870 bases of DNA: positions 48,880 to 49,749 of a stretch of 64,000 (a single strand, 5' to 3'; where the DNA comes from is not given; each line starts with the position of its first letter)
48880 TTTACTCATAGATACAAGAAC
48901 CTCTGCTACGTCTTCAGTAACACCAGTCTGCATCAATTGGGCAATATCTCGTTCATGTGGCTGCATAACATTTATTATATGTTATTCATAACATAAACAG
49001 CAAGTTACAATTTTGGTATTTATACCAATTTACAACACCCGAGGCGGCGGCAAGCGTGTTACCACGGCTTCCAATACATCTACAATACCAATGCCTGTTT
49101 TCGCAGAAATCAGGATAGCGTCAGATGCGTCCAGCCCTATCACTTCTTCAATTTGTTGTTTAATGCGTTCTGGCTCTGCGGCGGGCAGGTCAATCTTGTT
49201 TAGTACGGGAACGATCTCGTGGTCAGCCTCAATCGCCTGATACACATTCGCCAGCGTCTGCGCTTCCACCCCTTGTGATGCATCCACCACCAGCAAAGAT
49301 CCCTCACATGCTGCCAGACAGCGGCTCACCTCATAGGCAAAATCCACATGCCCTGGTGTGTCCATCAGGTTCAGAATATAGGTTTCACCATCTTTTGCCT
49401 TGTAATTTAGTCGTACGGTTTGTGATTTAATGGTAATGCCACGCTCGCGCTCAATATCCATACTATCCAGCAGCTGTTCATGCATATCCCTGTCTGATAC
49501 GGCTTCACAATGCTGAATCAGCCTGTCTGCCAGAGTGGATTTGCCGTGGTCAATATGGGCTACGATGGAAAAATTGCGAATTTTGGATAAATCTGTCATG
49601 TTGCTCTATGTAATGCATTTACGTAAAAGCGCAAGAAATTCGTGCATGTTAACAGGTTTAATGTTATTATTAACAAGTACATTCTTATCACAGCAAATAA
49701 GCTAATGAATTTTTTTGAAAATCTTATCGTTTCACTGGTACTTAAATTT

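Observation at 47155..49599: lepA (EF4) split exactly at the G-domain/domain II junction, with both halves intact and the 3' half translationally coupled to the inserted cassette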

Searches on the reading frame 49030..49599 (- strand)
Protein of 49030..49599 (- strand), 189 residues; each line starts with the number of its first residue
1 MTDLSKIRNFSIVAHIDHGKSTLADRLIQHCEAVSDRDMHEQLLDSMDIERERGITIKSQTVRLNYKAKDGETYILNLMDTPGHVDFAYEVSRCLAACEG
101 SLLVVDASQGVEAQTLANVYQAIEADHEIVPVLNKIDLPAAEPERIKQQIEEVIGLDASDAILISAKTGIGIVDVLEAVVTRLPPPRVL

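Call 5: search_protein_families(library=pfam, proteins=[window:49030-49599:-], max_evalue=1)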
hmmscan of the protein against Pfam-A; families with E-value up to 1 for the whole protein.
window:49030-49599:- (189 aa): 8 families
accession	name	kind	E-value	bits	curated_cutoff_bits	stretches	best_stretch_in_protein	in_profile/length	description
PF00009.33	GTP_EFTU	-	1.9e-54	184.5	26.5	1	6-185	2-188/188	Elongation factor Tu GTP binding domain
PF01926.29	MMR_HSR1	-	1.2e-05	25.8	21.9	1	16-135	8-113/113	50S ribosome-binding GTPase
PF00071.28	Ras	-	0.00064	19.8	21.6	1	56-182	31-159/162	Ras family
PF08477.19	Roc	-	0.0026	18.4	27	1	51-137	30-119/119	Ras of Complex, Roc, domain of DAPkinase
PF02421.24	FeoB_N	-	0.0069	16.4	27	1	98-178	79-155/156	Ferrous iron transport protein B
PF16897.10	MMR_HSR1_Xtn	-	0.01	16.2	35.2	1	128-183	57-104/106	C-terminal region of MMR_HSR1 domain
PF09439.16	SRPRB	-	0.011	15.6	25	1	10-154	6-138/178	Signal recognition particle receptor beta subunit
PF01171.26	ATP_bind_3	-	0.11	12.7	27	1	11-66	30-85/182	PP-loop family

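Call 7: find_encoding_contigs(protein=window:49030-49599:-, flank=6000, max_places=10)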
Protein window:49030-49599:- (189 aa): 2 contigs read that carry it; 1 place shown.
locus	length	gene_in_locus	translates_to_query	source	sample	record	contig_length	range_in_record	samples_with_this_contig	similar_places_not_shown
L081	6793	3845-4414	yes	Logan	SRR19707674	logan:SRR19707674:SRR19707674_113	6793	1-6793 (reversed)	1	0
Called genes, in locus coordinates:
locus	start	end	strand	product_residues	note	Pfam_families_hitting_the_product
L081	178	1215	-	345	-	PF01207:Dus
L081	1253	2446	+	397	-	PF01128:IspD, PF12804:NTP_transf_3, PF02542:YgbB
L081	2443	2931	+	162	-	PF04608:PgpA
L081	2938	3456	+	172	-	PF02464:CinA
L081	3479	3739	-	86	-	-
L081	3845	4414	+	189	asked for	PF00009:GTP_EFTU, PF01926:MMR_HSR1 (faint)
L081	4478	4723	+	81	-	-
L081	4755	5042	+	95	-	-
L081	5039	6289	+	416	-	PF03144:GTP_EFTU_D2, PF14492:EFG_III, PF00679:EFG_C, PF06421:LepA_C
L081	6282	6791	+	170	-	?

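Call 13: find_homologous_proteins(query=window:49030-49599:-, max_evalue=1e-40)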
Query window:49030-49599:- (189 aa): 7978 proteins with E <= 1e-40 among 8000 candidates; the best 120 are listed.
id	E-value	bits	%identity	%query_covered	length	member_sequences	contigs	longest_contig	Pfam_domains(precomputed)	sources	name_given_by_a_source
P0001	1.2e-111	388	95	100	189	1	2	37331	PF01926.30,PF00009.34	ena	-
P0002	5.8e-109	380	93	100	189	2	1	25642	PF01926.30,PF00009.34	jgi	jgi:GTP-binding protein LepA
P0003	2.3e-104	365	90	99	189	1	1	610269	PF00009.34,PF00071.29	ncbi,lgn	-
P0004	2.9e-104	364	77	98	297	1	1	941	PF01926.30,PF00009.34,PF03144.32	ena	-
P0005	4.3e-104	364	89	100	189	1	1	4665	PF00009.34,PF00071.29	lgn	-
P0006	1.5e-103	362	91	98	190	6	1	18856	PF00009.34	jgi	jgi:GTP-binding protein LepA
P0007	6.6e-103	360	88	99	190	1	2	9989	PF00009.34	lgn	-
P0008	1.1e-102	359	88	100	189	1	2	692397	PF00009.34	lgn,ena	-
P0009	2.2e-102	358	87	100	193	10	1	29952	PF01926.30,PF00009.34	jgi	jgi:GTP-binding protein LepA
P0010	6.8e-102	357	85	100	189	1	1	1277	PF00009.34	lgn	-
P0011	4.5e-101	354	89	98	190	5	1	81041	PF01926.30,PF00009.34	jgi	jgi:GTP-binding protein LepA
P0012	1.5e-100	352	86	100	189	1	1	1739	PF00009.34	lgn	-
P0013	4.9e-100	351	84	100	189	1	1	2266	PF00009.34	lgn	-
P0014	5.8e-100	350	86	100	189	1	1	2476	PF00009.34,PF00071.29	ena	-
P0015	6.6e-100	350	87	100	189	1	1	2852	PF00009.34,PF00071.29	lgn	-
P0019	6.3e-99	347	83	100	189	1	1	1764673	PF00009.34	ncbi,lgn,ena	-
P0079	5.4e-96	337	80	99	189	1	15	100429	PF00009.34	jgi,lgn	jgi:GTP-binding protein LepA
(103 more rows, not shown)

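Call 15: find_encoding_contigs(protein=P0019, flank=6000, max_places=3)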
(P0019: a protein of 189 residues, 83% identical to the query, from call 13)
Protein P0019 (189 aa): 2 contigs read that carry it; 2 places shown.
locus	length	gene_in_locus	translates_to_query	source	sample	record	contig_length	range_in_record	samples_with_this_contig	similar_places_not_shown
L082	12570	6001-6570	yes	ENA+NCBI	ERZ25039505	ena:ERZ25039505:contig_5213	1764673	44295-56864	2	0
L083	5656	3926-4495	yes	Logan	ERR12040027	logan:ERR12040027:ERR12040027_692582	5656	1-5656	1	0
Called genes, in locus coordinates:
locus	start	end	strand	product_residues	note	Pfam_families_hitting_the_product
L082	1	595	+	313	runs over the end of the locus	PF07549:Sec_GG (weak), PF02355:SecD_SecF_C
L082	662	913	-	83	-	-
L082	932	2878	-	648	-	PF06480:FtsH_ext, PF06068:TIP49 (faint), PF00004:AAA, PF07728:AAA_5 (weak), PF17862:AAA_lid_3, PF01434:Peptidase_M41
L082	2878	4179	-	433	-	PF01171:ATP_bind_3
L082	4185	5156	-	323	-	PF16331:TolA_bind_tri, PF12895:ANAPC3 (faint), PF07719:TPR_2 (faint), PF13174:TPR_6 (faint)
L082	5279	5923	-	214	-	PF00730:HhH-GPD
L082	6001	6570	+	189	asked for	PF00009:GTP_EFTU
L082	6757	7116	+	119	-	-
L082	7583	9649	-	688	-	PF00289:Biotin_carb_N, PF02222:ATP-grasp, PF02786:CPSase_L_D2, PF07478:Dala_Dala_lig_C, PF02785:Biotin_carb_C, PF18140:PCC_BT, PF00364:Biotin_lipoyl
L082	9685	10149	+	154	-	-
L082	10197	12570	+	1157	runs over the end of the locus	PF02811:PHP, PF07733:DNA_pol3_alpha, PF17657:DNA_pol3_finger, PF14579:HHH_6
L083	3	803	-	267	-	?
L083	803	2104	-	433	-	PF01171:ATP_bind_3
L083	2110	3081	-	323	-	PF16331:TolA_bind_tri, PF12895:ANAPC3 (faint), PF07719:TPR_2 (faint), PF13174:TPR_6 (faint)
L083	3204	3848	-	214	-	PF00730:HhH-GPD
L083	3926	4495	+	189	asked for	PF00009:GTP_EFTU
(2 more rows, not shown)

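Call 16: find_encoding_contigs(protein=P0003, flank=6000, max_places=3)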
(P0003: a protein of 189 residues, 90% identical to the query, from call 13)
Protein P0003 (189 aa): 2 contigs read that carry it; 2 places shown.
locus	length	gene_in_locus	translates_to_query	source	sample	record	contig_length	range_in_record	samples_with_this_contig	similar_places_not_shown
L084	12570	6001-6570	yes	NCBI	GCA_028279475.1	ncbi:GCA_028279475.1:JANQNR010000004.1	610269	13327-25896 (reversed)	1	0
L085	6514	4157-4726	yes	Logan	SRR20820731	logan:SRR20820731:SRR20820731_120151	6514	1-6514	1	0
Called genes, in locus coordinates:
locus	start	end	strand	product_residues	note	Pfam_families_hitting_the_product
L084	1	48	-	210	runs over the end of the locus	PF00226:DnaJ (weak)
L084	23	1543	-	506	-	PF13541:ChlI, PF00493:MCM (faint), PF01078:Mg_chelatase, PF00158:Sigma54_activat (weak), PF07728:AAA_5 (faint), PF13335:Mg_chelatase_C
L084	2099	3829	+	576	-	PF00512:HisKA, PF02518:HATPase_c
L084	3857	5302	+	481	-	PF05426:Alginate_lyase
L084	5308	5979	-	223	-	PF00730:HhH-GPD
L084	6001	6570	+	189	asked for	PF00009:GTP_EFTU, PF00071:Ras (faint)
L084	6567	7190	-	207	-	-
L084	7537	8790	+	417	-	PF03144:GTP_EFTU_D2, PF14492:EFG_III, PF00679:EFG_C, PF06421:LepA_C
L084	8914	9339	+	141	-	-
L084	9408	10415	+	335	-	-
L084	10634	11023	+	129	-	PF00903:Glyoxalase (weak)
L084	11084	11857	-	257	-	PF07963:N_methyl (weak)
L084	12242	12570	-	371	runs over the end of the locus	PF01702:TGT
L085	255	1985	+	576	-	PF00512:HisKA, PF02518:HATPase_c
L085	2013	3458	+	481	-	PF05426:Alginate_lyase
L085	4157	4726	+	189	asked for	PF00009:GTP_EFTU, PF00071:Ras (faint)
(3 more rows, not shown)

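Call 17: find_encoding_contigs(protein=P0079, flank=6000, max_places=3)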
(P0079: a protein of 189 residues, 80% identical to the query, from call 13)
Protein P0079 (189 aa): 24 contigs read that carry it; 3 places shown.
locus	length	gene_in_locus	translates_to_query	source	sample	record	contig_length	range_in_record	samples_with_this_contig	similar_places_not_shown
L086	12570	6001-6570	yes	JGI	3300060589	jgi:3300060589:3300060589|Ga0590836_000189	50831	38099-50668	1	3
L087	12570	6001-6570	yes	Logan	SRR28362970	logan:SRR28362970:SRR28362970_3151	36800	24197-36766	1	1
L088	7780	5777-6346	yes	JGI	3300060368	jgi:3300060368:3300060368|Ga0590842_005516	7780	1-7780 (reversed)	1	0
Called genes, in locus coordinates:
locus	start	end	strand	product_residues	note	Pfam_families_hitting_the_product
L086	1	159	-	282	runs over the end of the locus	PF05552:MS_channel_1st_1 (weak), PF21088:MS_channel_1st (weak), PF00924:MS_channel_2nd, PF21082:MS_channel_3rd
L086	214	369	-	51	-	-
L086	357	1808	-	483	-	PF02386:TrkH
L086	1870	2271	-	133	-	-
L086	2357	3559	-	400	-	PF01266:DAO (weak), PF01494:FAD_binding_3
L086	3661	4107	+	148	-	-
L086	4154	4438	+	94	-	-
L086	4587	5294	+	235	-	-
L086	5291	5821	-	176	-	-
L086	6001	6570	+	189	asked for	PF00009:GTP_EFTU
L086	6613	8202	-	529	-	PF01935:DUF87, PF05872:HerA_C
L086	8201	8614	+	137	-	PF11075:DUF2780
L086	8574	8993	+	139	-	PF07411:DUF1508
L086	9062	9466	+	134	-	PF04379:DUF525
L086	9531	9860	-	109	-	PF00462:Glutaredoxin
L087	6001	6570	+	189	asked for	PF00009:GTP_EFTU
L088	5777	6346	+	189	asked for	PF00009:GTP_EFTU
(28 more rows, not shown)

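Call 44: search_solved_structures(query=window:49030-49599:-, max_evalue=1e-30, show_alignments=1)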
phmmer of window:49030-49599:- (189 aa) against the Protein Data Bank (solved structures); distinct sequences matched with E-value up to 1e-30: 5.
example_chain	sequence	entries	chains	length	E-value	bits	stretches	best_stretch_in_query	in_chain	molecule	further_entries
3deg_C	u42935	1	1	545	4.3e-85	287.1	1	5-187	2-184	GTP-binding protein lepA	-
3cb4_D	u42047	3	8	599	5.2e-85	286.9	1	5-187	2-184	GTP-binding protein lepA | Elongation factor 4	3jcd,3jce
2ywe_A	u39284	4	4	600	2.9e-81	274.7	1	5-187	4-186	GTP-binding protein lepA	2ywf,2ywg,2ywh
5imq_B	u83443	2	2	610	1.5e-77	262.6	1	3-187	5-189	Elongation factor 4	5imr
4w2e_y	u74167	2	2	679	5.1e-77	260.9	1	3-187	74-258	50S ribosomal protein L9, Elongation factor 4 | GDPCP fused to the N-terminus of the ribosomal protein L9,Elongation factor 4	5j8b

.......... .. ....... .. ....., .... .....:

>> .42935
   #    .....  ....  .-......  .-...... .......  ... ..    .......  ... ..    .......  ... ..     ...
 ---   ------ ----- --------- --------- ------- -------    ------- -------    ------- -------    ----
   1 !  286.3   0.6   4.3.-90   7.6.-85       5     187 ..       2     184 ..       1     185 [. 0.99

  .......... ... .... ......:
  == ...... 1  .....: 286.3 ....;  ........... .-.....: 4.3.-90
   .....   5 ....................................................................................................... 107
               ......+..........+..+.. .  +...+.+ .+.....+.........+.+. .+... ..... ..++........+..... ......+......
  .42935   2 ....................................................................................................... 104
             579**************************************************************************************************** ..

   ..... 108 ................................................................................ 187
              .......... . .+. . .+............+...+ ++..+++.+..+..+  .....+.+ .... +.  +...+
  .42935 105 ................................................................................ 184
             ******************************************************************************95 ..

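Call 73: search_protein_families(library=pfam, proteins=[L084:6567-7190:-, L082:6757-7116:+], max_evalue=0.01)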
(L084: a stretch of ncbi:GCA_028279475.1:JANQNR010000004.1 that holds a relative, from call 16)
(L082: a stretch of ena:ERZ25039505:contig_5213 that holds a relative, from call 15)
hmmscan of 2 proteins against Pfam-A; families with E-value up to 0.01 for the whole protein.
L084:6567-7190:- (207 aa): 1 family
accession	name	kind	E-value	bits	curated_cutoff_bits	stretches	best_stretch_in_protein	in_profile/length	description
PF21314.2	TM_ErbB1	-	0.0079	16.4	27.1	0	192-206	15-29/36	Epidermal growth factor receptor transmembrane-juxtamembrane segment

L082:6757-7116:+ (119 aa): 0 families
